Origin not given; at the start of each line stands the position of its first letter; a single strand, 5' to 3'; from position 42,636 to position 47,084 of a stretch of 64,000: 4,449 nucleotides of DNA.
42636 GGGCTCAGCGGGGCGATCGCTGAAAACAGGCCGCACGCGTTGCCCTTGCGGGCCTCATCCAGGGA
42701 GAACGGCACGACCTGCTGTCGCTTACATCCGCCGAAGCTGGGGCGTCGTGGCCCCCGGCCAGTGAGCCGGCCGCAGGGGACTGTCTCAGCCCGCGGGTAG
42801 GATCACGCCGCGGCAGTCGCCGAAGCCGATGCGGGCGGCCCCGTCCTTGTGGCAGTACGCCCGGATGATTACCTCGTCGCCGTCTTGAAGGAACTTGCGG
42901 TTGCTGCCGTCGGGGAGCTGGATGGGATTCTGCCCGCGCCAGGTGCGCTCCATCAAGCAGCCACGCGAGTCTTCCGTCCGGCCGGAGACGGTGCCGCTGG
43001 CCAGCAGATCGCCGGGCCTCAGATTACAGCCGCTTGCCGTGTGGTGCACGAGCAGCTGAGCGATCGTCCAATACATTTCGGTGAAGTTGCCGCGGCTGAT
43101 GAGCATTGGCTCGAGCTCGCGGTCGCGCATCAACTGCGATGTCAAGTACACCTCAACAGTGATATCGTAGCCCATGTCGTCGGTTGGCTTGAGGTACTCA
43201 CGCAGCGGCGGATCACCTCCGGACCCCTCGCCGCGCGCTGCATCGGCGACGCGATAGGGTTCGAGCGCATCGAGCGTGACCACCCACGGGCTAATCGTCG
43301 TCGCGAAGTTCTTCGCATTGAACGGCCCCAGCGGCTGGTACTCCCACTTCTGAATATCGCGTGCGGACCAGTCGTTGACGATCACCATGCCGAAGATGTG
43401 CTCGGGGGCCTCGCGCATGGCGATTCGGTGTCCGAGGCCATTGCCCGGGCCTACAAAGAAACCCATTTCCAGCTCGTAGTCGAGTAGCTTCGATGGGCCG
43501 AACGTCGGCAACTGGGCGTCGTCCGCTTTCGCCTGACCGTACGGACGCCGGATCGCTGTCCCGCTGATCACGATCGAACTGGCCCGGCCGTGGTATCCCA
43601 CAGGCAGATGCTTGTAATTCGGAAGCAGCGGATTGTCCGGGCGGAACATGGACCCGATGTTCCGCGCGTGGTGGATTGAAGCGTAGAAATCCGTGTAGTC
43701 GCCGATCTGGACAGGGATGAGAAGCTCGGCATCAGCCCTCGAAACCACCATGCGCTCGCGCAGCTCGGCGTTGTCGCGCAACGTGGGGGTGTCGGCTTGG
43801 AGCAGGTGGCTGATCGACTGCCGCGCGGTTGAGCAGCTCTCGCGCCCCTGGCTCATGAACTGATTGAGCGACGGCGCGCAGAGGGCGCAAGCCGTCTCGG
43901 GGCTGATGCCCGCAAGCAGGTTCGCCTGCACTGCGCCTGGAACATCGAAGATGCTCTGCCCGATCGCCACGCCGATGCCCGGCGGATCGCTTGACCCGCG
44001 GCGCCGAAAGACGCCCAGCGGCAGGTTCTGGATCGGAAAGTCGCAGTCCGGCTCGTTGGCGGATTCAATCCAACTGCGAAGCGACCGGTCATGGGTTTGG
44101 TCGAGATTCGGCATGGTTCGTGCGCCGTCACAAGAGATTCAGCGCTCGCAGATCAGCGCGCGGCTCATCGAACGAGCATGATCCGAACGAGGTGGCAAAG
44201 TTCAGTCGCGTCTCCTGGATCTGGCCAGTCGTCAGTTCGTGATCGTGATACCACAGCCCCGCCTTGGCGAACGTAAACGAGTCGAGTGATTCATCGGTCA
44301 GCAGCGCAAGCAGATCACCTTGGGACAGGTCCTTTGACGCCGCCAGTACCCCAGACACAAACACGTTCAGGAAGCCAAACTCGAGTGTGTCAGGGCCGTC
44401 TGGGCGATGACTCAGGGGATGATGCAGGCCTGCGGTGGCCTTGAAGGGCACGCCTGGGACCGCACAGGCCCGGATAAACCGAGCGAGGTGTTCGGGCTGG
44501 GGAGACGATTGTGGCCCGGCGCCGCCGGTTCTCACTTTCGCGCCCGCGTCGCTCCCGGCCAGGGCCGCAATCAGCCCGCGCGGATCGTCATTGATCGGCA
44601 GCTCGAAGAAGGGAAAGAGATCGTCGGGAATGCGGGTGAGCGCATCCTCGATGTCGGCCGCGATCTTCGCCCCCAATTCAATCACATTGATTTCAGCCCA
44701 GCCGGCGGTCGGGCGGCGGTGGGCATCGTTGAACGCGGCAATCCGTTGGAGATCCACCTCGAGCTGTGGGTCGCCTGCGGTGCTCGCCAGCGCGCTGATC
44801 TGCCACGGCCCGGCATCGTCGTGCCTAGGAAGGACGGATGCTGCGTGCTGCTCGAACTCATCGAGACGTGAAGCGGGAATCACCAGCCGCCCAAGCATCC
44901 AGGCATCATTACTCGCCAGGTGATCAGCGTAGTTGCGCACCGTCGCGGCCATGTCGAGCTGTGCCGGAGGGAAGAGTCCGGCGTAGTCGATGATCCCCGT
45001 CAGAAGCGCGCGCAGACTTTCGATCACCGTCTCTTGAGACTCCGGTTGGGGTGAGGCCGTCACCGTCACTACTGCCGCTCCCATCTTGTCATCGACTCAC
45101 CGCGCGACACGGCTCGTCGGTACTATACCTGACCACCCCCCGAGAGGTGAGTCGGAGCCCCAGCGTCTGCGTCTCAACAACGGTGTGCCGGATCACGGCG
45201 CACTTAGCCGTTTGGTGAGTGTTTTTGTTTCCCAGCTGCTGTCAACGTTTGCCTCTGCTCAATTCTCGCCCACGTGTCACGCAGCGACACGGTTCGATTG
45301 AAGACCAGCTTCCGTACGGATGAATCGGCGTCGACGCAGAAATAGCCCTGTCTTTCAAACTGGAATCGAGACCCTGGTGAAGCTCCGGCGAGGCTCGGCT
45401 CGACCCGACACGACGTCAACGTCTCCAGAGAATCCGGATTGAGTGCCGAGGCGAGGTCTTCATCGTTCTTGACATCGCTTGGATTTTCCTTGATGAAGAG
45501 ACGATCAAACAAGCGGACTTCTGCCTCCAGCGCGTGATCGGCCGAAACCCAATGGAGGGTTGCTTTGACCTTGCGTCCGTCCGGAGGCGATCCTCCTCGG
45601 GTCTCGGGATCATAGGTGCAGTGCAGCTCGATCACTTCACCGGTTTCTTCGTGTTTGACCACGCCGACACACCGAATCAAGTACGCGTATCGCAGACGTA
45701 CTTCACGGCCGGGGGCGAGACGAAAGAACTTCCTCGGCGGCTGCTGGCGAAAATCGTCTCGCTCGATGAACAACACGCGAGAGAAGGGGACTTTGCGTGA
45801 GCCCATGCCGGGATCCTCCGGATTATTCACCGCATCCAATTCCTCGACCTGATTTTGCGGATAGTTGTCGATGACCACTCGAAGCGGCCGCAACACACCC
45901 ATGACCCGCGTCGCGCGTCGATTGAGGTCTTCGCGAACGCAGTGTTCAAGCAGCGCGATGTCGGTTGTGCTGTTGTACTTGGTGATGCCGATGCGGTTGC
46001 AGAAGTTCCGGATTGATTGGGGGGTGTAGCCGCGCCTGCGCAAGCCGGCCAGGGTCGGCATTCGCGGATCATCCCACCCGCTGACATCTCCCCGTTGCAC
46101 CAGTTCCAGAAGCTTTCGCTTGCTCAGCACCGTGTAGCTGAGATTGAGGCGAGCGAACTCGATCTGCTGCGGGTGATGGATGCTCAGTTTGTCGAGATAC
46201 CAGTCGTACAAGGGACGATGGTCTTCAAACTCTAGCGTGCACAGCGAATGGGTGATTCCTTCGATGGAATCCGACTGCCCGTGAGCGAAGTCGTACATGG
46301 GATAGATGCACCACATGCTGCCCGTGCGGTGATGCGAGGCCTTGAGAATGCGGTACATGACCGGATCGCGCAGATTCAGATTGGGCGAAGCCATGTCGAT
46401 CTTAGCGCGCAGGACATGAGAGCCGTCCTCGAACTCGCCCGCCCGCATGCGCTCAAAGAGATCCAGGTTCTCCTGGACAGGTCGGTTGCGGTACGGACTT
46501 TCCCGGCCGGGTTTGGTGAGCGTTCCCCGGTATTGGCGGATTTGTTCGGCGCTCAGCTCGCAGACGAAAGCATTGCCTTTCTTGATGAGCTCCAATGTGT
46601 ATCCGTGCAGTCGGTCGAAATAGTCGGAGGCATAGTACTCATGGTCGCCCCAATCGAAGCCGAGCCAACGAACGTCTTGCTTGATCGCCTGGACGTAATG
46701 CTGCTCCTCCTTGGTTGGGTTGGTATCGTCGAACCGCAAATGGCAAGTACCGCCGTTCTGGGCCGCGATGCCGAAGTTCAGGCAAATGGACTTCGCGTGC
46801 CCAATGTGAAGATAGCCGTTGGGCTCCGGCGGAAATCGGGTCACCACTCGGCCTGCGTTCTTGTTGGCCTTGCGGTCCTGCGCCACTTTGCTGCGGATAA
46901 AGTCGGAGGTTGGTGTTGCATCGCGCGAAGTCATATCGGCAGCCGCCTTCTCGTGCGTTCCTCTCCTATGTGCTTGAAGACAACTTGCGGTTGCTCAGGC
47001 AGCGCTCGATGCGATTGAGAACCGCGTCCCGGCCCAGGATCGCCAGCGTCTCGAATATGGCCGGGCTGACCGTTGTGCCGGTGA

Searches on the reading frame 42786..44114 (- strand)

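Call 87: search_protein_families(library=pfam, proteins=[window:42786-44114:-], max_evalue=0.001)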
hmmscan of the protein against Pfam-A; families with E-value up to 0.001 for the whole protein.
window:42786-44114:- (442 aa): 2 families
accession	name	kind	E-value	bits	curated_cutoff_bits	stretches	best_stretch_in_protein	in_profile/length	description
PF01557.24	FAA_hydrolase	-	2.1e-38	132.6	23.9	1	141-435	4-210/214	Fumarylacetoacetate (FAA) hydrolase C-terminal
PF09298.16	FAA_hydrolase_N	-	2.3e-21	76.4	25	1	29-134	1-105/105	Fumarylacetoacetase N-terminal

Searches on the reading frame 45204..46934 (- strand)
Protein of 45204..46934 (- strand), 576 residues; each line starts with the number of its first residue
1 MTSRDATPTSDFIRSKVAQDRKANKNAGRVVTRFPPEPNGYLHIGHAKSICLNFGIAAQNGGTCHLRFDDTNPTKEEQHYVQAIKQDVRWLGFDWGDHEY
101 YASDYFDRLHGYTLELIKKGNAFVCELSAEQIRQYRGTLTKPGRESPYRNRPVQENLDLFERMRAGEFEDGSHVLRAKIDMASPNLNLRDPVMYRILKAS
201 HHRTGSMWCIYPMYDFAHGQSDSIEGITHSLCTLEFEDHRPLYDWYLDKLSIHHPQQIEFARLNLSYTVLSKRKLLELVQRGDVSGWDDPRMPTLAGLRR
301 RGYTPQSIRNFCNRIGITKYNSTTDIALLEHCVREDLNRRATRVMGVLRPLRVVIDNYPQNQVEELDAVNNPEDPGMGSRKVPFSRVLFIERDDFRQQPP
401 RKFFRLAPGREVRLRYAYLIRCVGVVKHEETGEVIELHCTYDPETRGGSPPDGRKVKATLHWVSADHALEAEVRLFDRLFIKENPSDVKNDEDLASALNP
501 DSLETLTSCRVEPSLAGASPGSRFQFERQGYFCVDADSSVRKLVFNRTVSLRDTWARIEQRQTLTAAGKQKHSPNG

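Call 87: search_protein_families(library=pfam, proteins=[window:45204-46934:-], max_evalue=0.001)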
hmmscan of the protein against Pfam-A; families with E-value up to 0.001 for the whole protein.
window:45204-46934:- (576 aa): 3 families
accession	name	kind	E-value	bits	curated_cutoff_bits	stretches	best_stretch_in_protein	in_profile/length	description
PF00749.27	tRNA-synt_1c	-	1.7e-109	366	23.4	1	30-338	2-313/314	tRNA synthetases class I (E and Q), catalytic domain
PF03950.23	tRNA-synt_1c_C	-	1.7e-28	99.1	23.9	1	341-442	1-91/91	tRNA synthetases class I (E and Q), anti-codon binding domain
PF20974.2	tRNA-synt_1c_C2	-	9.9e-25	87.5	23.9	1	459-535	1-69/69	tRNA synthetases class I (E and Q), anti-codon binding domain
